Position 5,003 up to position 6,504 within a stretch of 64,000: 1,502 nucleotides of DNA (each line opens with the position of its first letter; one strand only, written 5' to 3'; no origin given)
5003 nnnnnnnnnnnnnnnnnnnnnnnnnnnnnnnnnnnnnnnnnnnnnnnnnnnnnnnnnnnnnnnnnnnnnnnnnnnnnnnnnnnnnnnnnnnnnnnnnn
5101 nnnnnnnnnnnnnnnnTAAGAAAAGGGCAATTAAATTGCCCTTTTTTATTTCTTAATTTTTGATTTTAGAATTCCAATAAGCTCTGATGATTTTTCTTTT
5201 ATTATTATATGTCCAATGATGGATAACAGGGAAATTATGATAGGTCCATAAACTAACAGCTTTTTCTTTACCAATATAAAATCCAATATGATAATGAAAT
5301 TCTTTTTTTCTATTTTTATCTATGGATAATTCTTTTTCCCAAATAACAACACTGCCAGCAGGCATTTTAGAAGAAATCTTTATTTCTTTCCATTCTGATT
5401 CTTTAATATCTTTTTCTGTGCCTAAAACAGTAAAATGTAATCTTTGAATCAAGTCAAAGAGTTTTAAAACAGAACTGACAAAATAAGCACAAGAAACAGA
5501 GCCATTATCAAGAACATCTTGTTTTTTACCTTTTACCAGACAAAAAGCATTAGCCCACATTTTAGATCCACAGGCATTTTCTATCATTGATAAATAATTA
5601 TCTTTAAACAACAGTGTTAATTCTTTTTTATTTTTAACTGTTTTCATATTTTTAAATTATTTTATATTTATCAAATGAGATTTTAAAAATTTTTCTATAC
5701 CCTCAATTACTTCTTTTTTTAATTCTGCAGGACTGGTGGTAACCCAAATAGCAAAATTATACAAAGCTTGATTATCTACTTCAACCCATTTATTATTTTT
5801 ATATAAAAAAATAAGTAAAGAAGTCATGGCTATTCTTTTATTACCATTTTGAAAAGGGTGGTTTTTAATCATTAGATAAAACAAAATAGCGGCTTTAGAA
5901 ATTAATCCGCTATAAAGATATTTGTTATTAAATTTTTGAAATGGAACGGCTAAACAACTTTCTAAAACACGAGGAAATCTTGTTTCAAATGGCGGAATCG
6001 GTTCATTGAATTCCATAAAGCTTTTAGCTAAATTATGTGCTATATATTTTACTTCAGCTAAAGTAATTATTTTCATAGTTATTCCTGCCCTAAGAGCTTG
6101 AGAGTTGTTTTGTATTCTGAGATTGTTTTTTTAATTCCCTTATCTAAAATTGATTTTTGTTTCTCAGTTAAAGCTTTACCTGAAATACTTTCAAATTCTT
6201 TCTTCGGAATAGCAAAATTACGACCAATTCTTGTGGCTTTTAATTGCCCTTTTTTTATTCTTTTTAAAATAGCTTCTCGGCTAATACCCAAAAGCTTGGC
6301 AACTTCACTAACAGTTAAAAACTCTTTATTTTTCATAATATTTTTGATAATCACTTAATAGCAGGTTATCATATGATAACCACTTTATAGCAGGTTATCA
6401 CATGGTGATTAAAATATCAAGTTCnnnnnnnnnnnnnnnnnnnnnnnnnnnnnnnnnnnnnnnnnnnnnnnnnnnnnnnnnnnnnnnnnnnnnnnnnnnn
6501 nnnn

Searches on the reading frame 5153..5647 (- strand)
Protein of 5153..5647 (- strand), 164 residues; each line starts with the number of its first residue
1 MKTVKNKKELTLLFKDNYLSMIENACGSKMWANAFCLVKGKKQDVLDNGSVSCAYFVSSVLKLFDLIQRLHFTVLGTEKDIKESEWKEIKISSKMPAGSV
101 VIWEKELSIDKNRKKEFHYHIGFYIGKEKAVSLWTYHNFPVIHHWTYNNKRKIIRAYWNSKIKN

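Call 4: search_protein_families(library=pfam, proteins=[window:5153-5647:-], max_evalue=0.01)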
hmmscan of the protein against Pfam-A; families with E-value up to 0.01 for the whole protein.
window:5153-5647:- (164 aa): 0 families

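Call 5: search_protein_families(library=padloc, proteins=[window:5153-5647:-], max_evalue=0.01)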
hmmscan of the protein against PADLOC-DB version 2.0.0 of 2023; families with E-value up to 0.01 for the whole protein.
window:5153-5647:- (164 aa): 0 families

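Call 32: search_protein_families(library=ncbifam, proteins=[window:5153-5647:-], max_evalue=0.001)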
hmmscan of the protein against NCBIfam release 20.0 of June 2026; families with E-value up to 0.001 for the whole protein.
window:5153-5647:- (164 aa): 0 families

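Call 52: search_protein_families(library=pfam, proteins=[window:5153-5647:-], max_evalue=0.01)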
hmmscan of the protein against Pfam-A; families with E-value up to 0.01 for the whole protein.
window:5153-5647:- (164 aa): 0 families

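Call 72: search_solved_structures(query=window:5153-5647:-, max_evalue=5, show_alignments=2)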
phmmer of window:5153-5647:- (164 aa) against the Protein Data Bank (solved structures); distinct sequences matched with E-value up to 5: 13.
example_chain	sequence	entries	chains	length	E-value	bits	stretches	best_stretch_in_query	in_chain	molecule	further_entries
1ctx_A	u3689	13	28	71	0.37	13.9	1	24-45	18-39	ALPHA-COBRATOXIN | Long neurotoxin 1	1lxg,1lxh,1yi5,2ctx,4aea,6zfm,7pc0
7ulg_A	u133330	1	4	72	0.38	13.9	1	24-45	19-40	Alpha-cobratoxin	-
8da0_E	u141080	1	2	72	0.39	13.9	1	22-45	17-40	Alpha-elapitoxin-Dpp2d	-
4lft_A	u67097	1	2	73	0.4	13.8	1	22-45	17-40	Alpha-elapitoxin-Dpp2a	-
2abx_A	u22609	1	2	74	0.5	13.5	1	23-43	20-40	ALPHA-BUNGAROTOXIN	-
1abt_A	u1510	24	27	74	0.53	13.4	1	23-43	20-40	ALPHA-BUNGAROTOXIN | ALPHA-BUNGAROTOXIN ISOFORM A31 | LONG NEUROTOXIN 1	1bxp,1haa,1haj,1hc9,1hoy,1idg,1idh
9fys_X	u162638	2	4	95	0.8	12.8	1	23-43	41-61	Alpha-bungarotoxin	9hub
1gxc_A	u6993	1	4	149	0.99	12.5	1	15-66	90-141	SERINE/THREONINE-PROTEIN KINASE CHK2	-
7koo_F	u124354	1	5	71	1.7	11.8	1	23-43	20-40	Alpha-bungarotoxin isoform V31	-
8d9z_D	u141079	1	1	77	1.8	11.7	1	24-45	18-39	Long neurotoxin 1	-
4hqp_F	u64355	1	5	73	1.8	11.7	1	23-43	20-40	Alpha-bungarotoxin isoform V31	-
1hc9_A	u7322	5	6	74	1.9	11.6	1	23-43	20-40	ALPHA-BUNGAROTOXIN ISOFORM V31 | Alpha-bungarotoxin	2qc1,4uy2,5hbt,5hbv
8vy8_B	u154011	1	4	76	2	11.6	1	23-43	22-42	Alpha-bungarotoxin isoform V31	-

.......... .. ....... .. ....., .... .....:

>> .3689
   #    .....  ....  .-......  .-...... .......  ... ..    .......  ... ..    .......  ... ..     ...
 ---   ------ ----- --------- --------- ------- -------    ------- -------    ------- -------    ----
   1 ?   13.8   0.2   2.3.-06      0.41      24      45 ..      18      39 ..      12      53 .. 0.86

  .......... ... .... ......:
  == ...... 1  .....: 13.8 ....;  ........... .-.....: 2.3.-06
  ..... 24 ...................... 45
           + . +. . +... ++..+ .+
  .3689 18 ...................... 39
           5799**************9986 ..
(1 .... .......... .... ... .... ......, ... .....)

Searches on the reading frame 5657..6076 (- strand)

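Call 4: search_protein_families(library=pfam, proteins=[window:5657-6076:-], max_evalue=0.01)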
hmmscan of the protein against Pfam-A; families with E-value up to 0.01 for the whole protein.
window:5657-6076:- (139 aa): 1 family
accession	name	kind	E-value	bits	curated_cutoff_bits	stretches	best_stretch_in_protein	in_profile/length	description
PF02661.23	Fic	-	6.1e-11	43.5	24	1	4-91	2-93/93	Fic/DOC family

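Call 5: search_protein_families(library=padloc, proteins=[window:5657-6076:-], max_evalue=0.01)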
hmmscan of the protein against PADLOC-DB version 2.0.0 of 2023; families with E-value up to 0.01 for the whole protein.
window:5657-6076:- (139 aa): 5 families
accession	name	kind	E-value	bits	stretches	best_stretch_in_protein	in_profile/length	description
PDLC04963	PDC-S23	-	2.7e-18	64.5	1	38-133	208-309/312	-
PDLC04965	PDC-S23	-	3.8e-18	64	1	37-132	224-324/327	-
PDLC04964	PDC-S23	-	4.5e-14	50.4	1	2-132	192-328/331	-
PDLC04848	PDC-S05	-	5.3e-08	30.8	1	60-107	211-258/291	-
PDLC04718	PDC-M59B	-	3.6e-07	28.4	1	47-98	42-93/159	-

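Call 32: search_protein_families(library=ncbifam, proteins=[window:5657-6076:-], max_evalue=0.001)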
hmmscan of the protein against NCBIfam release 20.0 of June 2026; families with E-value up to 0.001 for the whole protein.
window:5657-6076:- (139 aa): 1 family
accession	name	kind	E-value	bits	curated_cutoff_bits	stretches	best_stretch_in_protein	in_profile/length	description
TIGR01550.1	DOC_P1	subfamily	4.8e-13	49.4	38.65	1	49-126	40-119/122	type II toxin-antitoxin system death-on-curing family toxin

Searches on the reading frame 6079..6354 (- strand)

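Call 4: search_protein_families(library=pfam, proteins=[window:6079-6354:-], max_evalue=0.01)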
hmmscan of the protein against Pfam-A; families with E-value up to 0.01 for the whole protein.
window:6079-6354:- (91 aa): 11 families
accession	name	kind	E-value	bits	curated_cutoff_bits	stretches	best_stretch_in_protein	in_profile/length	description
PF12728.13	HTH_17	-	1.3e-10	41.8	27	1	12-55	1-44/51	Helix-turn-helix domain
PF13338.12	AbiEi_4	-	2.2e-05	24.9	25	1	4-38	5-38/49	Transcriptional regulator, AbiEi antitoxin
PF08279.18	HTH_11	-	5.9e-05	23.3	25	1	2-35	5-38/55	HTH domain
PF21531.3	Rv2175c_wHTH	-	0.00019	21.8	27.1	1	9-51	12-54/57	DNA-binding protein Rv2175c, wHTH domain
PF04545.22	Sigma70_r4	-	0.0002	21.2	24.1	1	13-36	21-44/50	Sigma-70, region 4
PF13412.12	HTH_24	-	0.00056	19.9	21.9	1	2-35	8-40/48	Winged helix-turn-helix DNA-binding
PF13404.12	HTH_AsnC-type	-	0.0012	19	27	1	14-35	19-40/42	AsnC-type helix-turn-helix domain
PF04967.18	HTH_10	-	0.0013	18.9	23.1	0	14-37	25-48/53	HTH DNA binding domain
PF02954.25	HTH_8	-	0.0013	18.8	22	1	15-35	21-41/42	Bacterial regulatory protein, Fis family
PF04760.21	IF2_N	-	0.0036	17.5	25.3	0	11-37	2-29/53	Translation initiation factor IF-2, N-terminal region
PF00376.29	MerR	-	0.0079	16.4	28.2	0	14-42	1-29/38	MerR family regulatory protein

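Call 5: search_protein_families(library=padloc, proteins=[window:6079-6354:-], max_evalue=0.01)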
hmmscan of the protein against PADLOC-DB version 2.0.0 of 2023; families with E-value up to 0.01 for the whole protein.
window:6079-6354:- (91 aa): 3 families
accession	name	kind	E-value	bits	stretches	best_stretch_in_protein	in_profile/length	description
PDLC04133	mad1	-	1.8e-06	26.1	1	9-45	2-38/60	mads_1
PDLC03348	MTase_II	-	0.00043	16.9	1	7-60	5-59/727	Type II methyltransferase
PDLC04951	PDC-S19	-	0.0016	15.7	1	13-84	280-352/357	-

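Call 32: search_protein_families(library=ncbifam, proteins=[window:6079-6354:-], max_evalue=0.001)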
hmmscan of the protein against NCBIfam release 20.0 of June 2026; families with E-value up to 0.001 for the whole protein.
window:6079-6354:- (91 aa): 4 families
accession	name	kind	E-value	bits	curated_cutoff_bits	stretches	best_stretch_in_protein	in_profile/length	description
TIGR01764.1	excise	domain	5.1e-12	46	28.8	1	12-55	1-44/49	excisionase family DNA-binding protein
NF040990.2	MamR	equivalog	5.4e-08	33.1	100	1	4-49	35-80/91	magnetosome protein MamR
NF038291.1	rep_pAB02_ORF2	subfamily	3.9e-05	24.1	85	1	13-39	3-29/172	plasmid replication DNA-binding protein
NF045758.2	YlxM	equivalog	0.00013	22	80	0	13-36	33-56/72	YlxM family DNA-binding protein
